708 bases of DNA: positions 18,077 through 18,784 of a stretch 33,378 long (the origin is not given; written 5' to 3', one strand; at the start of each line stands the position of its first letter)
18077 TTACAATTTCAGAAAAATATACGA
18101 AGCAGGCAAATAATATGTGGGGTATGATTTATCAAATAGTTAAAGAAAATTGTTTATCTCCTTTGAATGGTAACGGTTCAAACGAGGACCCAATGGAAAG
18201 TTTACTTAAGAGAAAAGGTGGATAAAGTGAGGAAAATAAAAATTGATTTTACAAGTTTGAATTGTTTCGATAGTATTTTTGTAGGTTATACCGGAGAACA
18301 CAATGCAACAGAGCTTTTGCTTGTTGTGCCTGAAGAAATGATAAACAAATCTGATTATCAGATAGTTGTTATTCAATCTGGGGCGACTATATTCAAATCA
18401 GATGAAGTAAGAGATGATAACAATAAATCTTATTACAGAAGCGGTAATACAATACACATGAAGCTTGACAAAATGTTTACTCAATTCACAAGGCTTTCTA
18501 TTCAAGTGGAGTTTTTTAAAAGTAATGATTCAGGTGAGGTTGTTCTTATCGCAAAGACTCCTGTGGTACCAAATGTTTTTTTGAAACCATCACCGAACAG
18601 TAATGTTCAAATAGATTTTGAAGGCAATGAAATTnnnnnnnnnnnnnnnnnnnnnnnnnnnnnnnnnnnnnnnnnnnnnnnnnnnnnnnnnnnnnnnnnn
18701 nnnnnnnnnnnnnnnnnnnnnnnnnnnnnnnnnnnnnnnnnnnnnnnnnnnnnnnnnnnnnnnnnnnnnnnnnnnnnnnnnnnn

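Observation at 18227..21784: Tail-fibre / receptor-binding-like cassette between terS and terL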

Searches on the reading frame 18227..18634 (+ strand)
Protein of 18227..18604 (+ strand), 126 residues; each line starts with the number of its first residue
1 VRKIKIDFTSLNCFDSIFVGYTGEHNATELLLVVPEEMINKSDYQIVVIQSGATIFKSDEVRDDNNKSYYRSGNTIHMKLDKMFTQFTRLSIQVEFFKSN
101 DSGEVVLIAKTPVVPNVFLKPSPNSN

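Call 30: find_related_loci(query=A2, collection=viral_contigs, flank=10000)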
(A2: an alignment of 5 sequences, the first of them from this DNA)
Query A2 (126 aa) in viral_contigs; peptide patterns used: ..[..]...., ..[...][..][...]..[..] (x = any residue, [..] = any of these).
91 stretches matched a pattern; 7 encode a relative of the query (tblastn E <= 1e-3); 7 distinct loci.
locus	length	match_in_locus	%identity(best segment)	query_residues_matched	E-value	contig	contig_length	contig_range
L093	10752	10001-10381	51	1-125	9e-41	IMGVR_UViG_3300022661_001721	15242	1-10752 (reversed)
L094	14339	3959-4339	51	1-125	7e-41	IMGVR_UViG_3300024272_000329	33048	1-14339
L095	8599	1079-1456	40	1-123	2e-24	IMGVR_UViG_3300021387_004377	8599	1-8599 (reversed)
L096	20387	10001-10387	35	1-126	3e-24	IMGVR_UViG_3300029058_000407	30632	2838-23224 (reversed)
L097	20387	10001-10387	35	1-126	4e-24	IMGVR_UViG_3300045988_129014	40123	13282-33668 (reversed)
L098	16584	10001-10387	34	1-126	1e-22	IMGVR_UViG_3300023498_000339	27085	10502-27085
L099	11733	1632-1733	51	16-50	5e-6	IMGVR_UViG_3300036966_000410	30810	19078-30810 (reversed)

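Call 31: find_related_loci(query=A2, collection=genome_contigs, flank=10000)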
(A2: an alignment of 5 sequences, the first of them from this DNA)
Query A2 (126 aa) in genome_contigs; peptide patterns used: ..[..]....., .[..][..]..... (x = any residue, [..] = any of these).
61 stretches matched a pattern; 11 encode a relative of the query (tblastn E <= 1e-3); 11 distinct loci.
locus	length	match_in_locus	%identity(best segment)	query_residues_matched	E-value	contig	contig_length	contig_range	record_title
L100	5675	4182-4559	40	1-124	2e-27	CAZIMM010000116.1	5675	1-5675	MAG TPA_asm: uncultured Eubacteriales bacterium isolate SRP294416_co3_928 genome assembly, contig: NODE_34975_length_567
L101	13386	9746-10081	30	1-122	2e-12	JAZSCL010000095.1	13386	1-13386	MAG: Acutalibacteraceae bacterium isolate T1900044916_TS20190382.MAGScoT_cleanbin_000022 SGB_3335_k141_881632, whole gen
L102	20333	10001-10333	33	1-122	1e-11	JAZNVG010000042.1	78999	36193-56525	MAG: Acutalibacteraceae bacterium isolate T1900044791_TS20190257.MAGScoT_cleanbin_000008 SGB_2649_k141_747965, whole gen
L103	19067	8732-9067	31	1-122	2e-11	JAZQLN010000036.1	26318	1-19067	MAG: Acutalibacteraceae bacterium isolate T1900044609_TS20190075.MAGScoT_cleanbin_000046 SGB_788_k141_2653507, whole gen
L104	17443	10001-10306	31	20-122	1e-10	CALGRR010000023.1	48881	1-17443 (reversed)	MAG TPA_asm: uncultured Clostridia bacterium isolate SRR6425758_bin.124_CONCOCT_v1.1_MAG genome assembly, contig: ERZ176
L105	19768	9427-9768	29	1-125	4e-10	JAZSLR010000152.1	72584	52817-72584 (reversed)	MAG: Acutalibacteraceae bacterium isolate T1900044557_TS20190023.MAGScoT_cleanbin_000050 SGB_317_k141_3798364, whole gen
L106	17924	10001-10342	28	1-125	3e-9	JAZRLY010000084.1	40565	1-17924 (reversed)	MAG: Acutalibacteraceae bacterium isolate T1900045429_YK20190120.MAGScoT_cleanbin_000017 SGB_7085_k141_110115, whole gen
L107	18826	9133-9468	33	1-122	3e-9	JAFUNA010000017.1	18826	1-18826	MAG: Clostridia bacterium isolate RGIG4643 Roe_deer_Rectum-4__c2390, whole genome shotgun sequence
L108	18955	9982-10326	26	1-126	1e-7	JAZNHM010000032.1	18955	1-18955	MAG: Acutalibacteraceae bacterium isolate T1900044692_TS20190158.MAGScoT_cleanbin_000019 SGB_1758_k141_147141, whole gen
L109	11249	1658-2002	26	1-126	1e-6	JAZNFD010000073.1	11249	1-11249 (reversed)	MAG: Acutalibacteraceae bacterium isolate T1900044715_TS20190181.MAGScoT_cleanbin_000035 SGB_1870_k141_1953653, whole ge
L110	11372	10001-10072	54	19-42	2e-4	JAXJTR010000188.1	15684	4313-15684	MAG: Acutalibacteraceae bacterium isolate DOME_MAG_4516 4516_C0311_k141_712747, whole genome shotgun sequence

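Call 35: search_protein_families(library=pfam, proteins=[L102:3657-5927:+, L102:6694-9819:+, L102:10001-11623:+, L102:11633-12196:+, L102:12776-13606:+, L096:4177-5004:+, L096:4989-6242:+, L096:6232-8418:+, L096:8506-9183:+, L096:10001-11860:+], max_evalue=0.01)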
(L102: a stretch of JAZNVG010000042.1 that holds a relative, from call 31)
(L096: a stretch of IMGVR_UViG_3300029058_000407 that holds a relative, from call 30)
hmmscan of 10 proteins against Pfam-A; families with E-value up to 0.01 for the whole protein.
L102:3657-5927:+ (756 aa): 2 families
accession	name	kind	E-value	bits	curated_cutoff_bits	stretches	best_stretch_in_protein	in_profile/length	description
PF24414.1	DUF7547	-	0.00046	20.7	27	1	52-152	73-173/209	Family of unknown function (DUF7547)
PF01262.27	AlaDh_PNT_C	-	0.0065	16.4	23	1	1-23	115-137/214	Alanine dehydrogenase/PNT, C-terminal domain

L102:6694-9819:+ (1041 aa): 1 family
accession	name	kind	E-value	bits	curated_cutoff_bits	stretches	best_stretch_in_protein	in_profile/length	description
PF11839.13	Alanine_zipper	-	0.0018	19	23.1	1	532-577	9-54/69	Alanine-zipper, major outer membrane lipoprotein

L102:10001-11623:+ (540 aa): 2 families
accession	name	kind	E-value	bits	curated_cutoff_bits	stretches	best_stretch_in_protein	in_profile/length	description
PF19079.5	CFSR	-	4.5e-05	24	27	0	246-285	1-40/49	Collagen-flanked surface repeat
PF23560.1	GBD_Hemicentin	-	0.00084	19.6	27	0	285-352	23-91/100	Hemicentin galactose-binding domain-like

L102:11633-12196:+ (187 aa): 0 families

L102:12776-13606:+ (276 aa): 2 families
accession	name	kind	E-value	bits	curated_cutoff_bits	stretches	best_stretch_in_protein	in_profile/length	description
PF01520.23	Amidase_3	-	5.2e-29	101.9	27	1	8-182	4-173/174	N-acetylmuramoyl-L-alanine amidase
PF08239.17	SH3_3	-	0.0028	18.2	27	1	216-261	1-48/54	Bacterial SH3 domain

L096:4177-5004:+ (275 aa): 1 family
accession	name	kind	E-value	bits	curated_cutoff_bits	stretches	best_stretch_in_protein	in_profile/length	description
PF00438.25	S-AdoMet_synt_N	-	1e-10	42.4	33.1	1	18-76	7-67/99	S-adenosylmethionine synthetase, N-terminal domain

L096:4989-6242:+ (417 aa): 3 families
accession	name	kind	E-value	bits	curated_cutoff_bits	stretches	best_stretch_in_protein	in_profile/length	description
PF01555.25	N6_N4_Mtase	-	2e-28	100.3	26.7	1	196-385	2-220/221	DNA methylase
PF02195.25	ParB_N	-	1.8e-07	31.5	26.3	1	11-87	2-83/95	ParB N-terminal domain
PF03602.21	Cons_hypoth95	-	2e-05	24.8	24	1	323-411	18-106/182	Conserved hypothetical protein 95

L096:6232-8418:+ (728 aa): 1 family
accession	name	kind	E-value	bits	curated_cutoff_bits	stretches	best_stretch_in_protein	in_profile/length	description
PF00145.23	DNA_methylase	-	4.1e-41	141.9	22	3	8-141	3-129/324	C-5 cytosine-specific DNA methylase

L096:8506-9183:+ (225 aa): 0 families

L096:10001-11860:+ (619 aa): 0 families

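Call 46: search_dna_similar(query=window:18227-18604:+, collection=phages, mode=protein, max_evalue=0.001, max_rows=40)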
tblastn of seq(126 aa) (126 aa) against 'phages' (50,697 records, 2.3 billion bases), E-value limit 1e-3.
No match.

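Call 49: find_homologous_proteins(query=window:18227-18604:+, max_evalue=0.001)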
Query seq(126 aa): 3 candidates shared short words with the query, none scored E <= 0.001.

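Call 54: predict_structure(alignment_id=A1)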
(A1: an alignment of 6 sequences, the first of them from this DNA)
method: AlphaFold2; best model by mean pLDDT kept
length: 136 residues; sequences in the alignment: 6
mean_pLDDT: 76.5   pTM: 0.71
mean pLDDT of the five models: 76.5, 76.3, 75.9, 71.7, 56.9
residues with pLDDT >= 90: 12; 70-90: 91; 50-70: 21; < 50: 12
segments of 3 or more residues with pLDDT < 50: 125-136
pLDDT, mean of each block of 10 residues (from residue 1): 82 68 74 86 84 82 77 87 72 89 88 81 48 36
secondary structure, 60 per line:
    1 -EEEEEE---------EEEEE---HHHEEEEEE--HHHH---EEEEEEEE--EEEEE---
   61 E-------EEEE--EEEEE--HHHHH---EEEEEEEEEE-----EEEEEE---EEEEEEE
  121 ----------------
elements in order: E2-7 E17-21 E28-33 H36-39 E43-50 E53-57 E69-72 E75-79 H82-86 E90-99 E105-110 E114-120

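Call 56: fold_search(model_id=the predicted structure, library=pdb)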
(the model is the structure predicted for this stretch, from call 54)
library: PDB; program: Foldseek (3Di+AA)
matches with E <= 10: 1456; with E <= 0.001: 1
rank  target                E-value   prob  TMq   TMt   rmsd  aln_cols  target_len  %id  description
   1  4v96_AL               1.5e-04  1.00  0.57  0.30   5.1       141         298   14  The structure of a 1.8 MDa viral genome injection device suggests alternative infection mechanisms (released 2014-07-09)
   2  9mt4_H                1.8e-03  1.00  0.43  0.45   5.4       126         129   12  Connector structure of phage JohannRWettstein (Bas63) (released 2025-11-19)
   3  6v8i_AJ               3.3e-03  1.00  0.49  0.42   5.6       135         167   13  Composite atomic model of the Staphylococcus aureus phage 80alpha baseplate (released 2020-03-04)
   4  1u2c                  9.0e-03  0.97  0.40  0.27   9.3       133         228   12  Crystal Structure of a-dystroglycan (released 2004-09-07)
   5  9c3c_A                1.4e-02  0.98  0.41  0.17   6.3       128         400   12  Cryo-EM structure of native dystrophin-glycoprotein complex (DGC) (released 2024-10-23)
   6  5n30                  1.4e-02  0.97  0.40  0.27   8.7       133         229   13  Crystal structure of the V72I mutant of the mouse alpha-Dystroglycan N-terminal region (released 2017-11-01)
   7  4wiq                  1.5e-02  0.97  0.40  0.26   7.2       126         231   13  The structure of Murine alpha-Dystroglycan T190M mutant N-terminal domain. (released 2015-05-13)
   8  9mt4_G                1.5e-02  0.91  0.40  0.36   5.4       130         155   12  Connector structure of phage JohannRWettstein (Bas63) (released 2025-11-19)
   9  8pe9_H                1.8e-02  0.99  0.48  0.33   7.0       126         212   13  Complex between DDR1 DS-like domain and PRTH-101 Fab (released 2023-06-28)
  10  5n4h                  2.1e-02  0.96  0.40  0.26   7.2       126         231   13  Crystal structure of the D109N mutant of the mouse alpha-Dystroglycan N-terminal region (released 2017-11-01)
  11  3kxf_D                2.1e-02  0.69  0.35  0.26   7.9       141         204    8  Crystal Structure of SB27 TCR in complex with the 'restriction triad' mutant HLA-B*3508-13mer (released 2010-06-09)
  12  6azz_B                2.2e-02  0.90  0.38  0.27   6.9       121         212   10  Crystal structure of Pfs25 in complex with the transmission blocking antibody 1190 (released 2017-11-08)
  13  8gv0_A                2.6e-02  0.98  0.48  0.32   7.0       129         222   12  Crystal structure of anti-FIXa IgG fab without FAST-Ig mutations (released 2023-06-28)
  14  8fan_E                2.8e-02  0.99  0.52  0.35   5.9       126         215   11  Crystal structure of Ky15.1 Fab in complex with circumsporozoite protein KQPA peptide (released 2023-11-01)
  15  7eku_A                2.8e-02  0.90  0.41  0.05   7.3       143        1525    9  Crystal Structure of the Candida Glabrata Glycogen Debranching Enzyme (W958A) (released 2022-04-13)
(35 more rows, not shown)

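Call 57: search_protein_representatives(alignment_id=A2)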
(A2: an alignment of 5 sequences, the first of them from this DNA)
Query: 5 sequences, 126 profile positions. Proteins with E-value up to 0.001 (for the whole library): 173; up to 1e-10: 27; up to 1e-30: 12. The best 150 are listed.
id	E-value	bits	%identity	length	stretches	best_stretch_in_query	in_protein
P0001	1.2e-66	238.6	-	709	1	1-125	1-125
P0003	1.4e-65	235.1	-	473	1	1-125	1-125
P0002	2.5e-64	231.1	-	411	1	1-126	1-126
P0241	6.6e-52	190.9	-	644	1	1-125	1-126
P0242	1.3e-51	190.0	-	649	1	1-126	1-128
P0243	4.7e-51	188.1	-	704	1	1-125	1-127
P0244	5.8e-50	184.6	-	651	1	1-126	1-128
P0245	3.4e-43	162.7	-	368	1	1-124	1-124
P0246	2.7e-37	143.7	-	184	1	1-125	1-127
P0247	4.4e-37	143.0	-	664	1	1-125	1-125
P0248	6.3e-32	126.3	-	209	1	1-125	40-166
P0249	2.5e-31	124.4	-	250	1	1-125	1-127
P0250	6.0e-29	116.7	-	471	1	1-125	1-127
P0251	1.4e-28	115.5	-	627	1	1-125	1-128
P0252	5.9e-28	113.5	-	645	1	1-125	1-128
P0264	9.4e-11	57.9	-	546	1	1-122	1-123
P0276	2.4e-08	50.1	-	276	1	1-125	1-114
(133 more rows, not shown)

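Call 60: fold_search(model_id=the predicted structure, library=viral)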
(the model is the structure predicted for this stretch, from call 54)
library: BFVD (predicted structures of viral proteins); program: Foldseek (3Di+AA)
matches with E <= 10: 1093; with E <= 0.001: 46
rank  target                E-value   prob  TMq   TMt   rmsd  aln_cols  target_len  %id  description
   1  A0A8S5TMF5            1.6e-07  1.00  0.64  0.24   6.4       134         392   17  Tail protein [Siphoviridae sp. ct9UA16]
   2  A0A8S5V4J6            4.1e-07  1.00  0.64  0.42   3.7       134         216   19  Tail fiber protein [Myoviridae sp. ctKkB1]
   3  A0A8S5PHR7            6.7e-06  1.00  0.60  0.20   5.1       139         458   10  Nucleoid-associated protein [Siphoviridae sp. ctwDU14]
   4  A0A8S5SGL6            7.1e-06  1.00  0.52  0.14   5.9       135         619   13  PROTEIN (MANNOSE-BINDING PROTEIN A), HOST DEFENSE, METALLOPROTEIN, SUGAR.9A [Siphoviridae sp. ctxvK3]
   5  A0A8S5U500            2.3e-05  1.00  0.57  0.24   4.8       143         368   14  Tail protein (Fragment) [Siphoviridae sp. ctRSW19]
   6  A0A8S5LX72            3.0e-05  1.00  0.59  0.12   5.5       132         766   17  Nucleoid-associated protein [Siphoviridae sp. ct3pR10]
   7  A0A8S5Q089            3.5e-05  1.00  0.59  0.14   5.2       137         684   14  Nucleoid-associated protein [Siphoviridae sp. ctR5S1]
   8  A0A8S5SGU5            4.0e-05  1.00  0.57  0.22   5.0       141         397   13  Baseplate component [Siphoviridae sp. ct9zP9]
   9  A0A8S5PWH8            4.2e-05  1.00  0.59  0.24   6.2       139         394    9  Baseplate component [Siphoviridae sp. ctPsO101]
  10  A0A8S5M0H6            4.5e-05  1.00  0.58  0.11   4.9       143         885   17  Tail protein [Siphoviridae sp. ctM7c3]
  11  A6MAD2                6.0e-05  1.00  0.64  0.33   5.2       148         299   15  Gp067 [Lactococcus phage KSY1]
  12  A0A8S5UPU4            6.0e-05  1.00  0.57  0.32   6.1       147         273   13  Nucleoid-associated protein [Siphoviridae sp. ct5FX1]
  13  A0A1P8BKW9            6.4e-05  1.00  0.62  0.13   5.7       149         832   14  (no name in the UniProt tables at hand)
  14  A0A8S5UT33            9.7e-05  1.00  0.61  0.34   3.4       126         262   10  Uncharacterized protein [Siphoviridae sp. ct4fm14]
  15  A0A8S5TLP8            9.7e-05  1.00  0.58  0.16   5.0       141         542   15  Collagen I alpha 1 (Fragment) [Podoviridae sp. ctO1718]
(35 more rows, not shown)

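Call 71: find_related_loci(query=L097:18655-19224:+, collection=viral_contigs, flank=10000)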
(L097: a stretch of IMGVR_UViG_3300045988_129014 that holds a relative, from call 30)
Query L097:18655-19224:+ (190 aa) in viral_contigs; peptide patterns used: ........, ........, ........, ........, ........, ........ (x = any residue, [..] = any of these).
600 stretches matched a pattern (row limit reached: there are more); 598 encode a relative of the query (tblastn E <= 1e-3); the best 80 are kept; 80 distinct loci.
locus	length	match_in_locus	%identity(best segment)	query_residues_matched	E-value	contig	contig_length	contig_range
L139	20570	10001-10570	100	1-190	1e-123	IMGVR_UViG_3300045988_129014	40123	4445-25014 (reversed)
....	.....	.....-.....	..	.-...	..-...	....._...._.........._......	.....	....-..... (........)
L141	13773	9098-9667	99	1-190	1e-122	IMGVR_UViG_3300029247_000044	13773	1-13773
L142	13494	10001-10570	99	1-190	1e-122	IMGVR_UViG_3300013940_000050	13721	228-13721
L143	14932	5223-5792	99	1-190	1e-122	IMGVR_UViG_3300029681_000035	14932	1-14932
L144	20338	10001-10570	99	1-190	1e-122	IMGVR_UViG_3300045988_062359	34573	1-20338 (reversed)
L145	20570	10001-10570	99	1-190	3e-122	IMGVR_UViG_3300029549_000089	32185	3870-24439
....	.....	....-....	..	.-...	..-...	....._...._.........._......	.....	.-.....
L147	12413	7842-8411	99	1-190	6e-122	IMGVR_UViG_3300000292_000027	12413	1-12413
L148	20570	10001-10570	99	1-190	6e-122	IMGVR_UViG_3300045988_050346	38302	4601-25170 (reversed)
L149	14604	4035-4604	99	1-190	6e-122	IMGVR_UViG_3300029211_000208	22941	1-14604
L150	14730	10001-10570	99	1-190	6e-122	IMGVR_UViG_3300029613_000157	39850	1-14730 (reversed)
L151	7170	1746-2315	99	1-190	5e-122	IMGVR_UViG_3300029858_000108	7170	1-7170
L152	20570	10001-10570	99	1-190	6e-122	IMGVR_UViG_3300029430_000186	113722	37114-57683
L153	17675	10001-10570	99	1-190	6e-122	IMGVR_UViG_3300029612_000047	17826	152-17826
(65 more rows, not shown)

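Call 88: search_protein_families(library=phrogs, proteins=[L139:1347-3206:+], max_evalue=0.001)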
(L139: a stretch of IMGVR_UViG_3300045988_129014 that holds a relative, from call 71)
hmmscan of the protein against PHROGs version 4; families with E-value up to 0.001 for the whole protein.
L139:1347-3206:+ (619 aa): 0 families

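Call 91: find_encoding_contigs(protein=P0243, flank=10000, max_places=2)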
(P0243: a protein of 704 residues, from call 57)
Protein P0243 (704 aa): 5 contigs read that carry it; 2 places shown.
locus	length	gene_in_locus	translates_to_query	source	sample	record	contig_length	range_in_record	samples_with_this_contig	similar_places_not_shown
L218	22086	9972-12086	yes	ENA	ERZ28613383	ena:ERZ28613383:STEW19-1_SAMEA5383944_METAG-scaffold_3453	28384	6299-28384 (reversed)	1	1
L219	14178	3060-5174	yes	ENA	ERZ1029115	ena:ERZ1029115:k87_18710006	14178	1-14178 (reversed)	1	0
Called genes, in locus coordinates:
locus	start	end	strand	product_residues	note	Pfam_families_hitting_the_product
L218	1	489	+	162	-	?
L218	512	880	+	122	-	-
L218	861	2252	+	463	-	PF00176:SNF2-rel_dom, PF00270:DEAD, PF04851:ResIII, PF00271:Helicase_C (weak)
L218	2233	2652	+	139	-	-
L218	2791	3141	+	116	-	PF01844:HNH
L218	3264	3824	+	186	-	-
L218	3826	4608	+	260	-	PF00438:S-AdoMet_synt_N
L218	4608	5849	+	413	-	PF02195:ParB_N, PF03602:Cons_hypoth95 (faint), PF01555:N6_N4_Mtase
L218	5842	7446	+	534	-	PF00145:DNA_methylase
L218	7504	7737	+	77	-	PF14192:DUF4314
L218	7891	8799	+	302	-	PF12224:Amidoligase_2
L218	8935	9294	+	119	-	PF24753:DUF7698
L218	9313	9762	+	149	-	PF06094:GGACT, PF13772:AIG2_2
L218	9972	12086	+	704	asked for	-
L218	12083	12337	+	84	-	-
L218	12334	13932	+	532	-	PF03354:TerL_ATPase, PF20441:TerL_nuclease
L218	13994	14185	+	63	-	-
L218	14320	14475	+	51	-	-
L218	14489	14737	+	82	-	PF18756:Nmad4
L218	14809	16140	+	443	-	PF04860:Phage_portal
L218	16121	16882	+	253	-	PF00574:CLP_protease, PF01972:SDH_protease (weak)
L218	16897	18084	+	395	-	PF05065:Phage_capsid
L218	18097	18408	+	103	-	PF05135:Phage_connect_1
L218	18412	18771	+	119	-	PF05521:Phage_HCP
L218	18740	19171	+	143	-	PF04883:HK97-gp10_like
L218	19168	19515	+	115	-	-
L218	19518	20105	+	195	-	-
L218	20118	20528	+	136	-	-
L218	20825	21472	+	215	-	-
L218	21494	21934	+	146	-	PF13673:Acetyltransf_10, PF00583:Acetyltransf_1, PF08445:FR47 (faint), PF13508:Acetyltransf_7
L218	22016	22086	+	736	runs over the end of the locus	PF04513:Baculo_PEP_C (faint)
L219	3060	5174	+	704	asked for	-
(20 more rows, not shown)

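Call 92: find_encoding_contigs(protein=P0264, flank=8000, max_places=1)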
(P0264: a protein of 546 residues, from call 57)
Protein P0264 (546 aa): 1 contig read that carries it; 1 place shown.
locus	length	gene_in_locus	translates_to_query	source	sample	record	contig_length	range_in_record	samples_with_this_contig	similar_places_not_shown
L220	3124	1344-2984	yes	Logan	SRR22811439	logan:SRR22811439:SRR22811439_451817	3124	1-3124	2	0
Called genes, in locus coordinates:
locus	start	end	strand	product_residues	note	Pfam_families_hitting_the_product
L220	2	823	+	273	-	?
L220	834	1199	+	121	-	-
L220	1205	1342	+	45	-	-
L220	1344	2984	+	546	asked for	-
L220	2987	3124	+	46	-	?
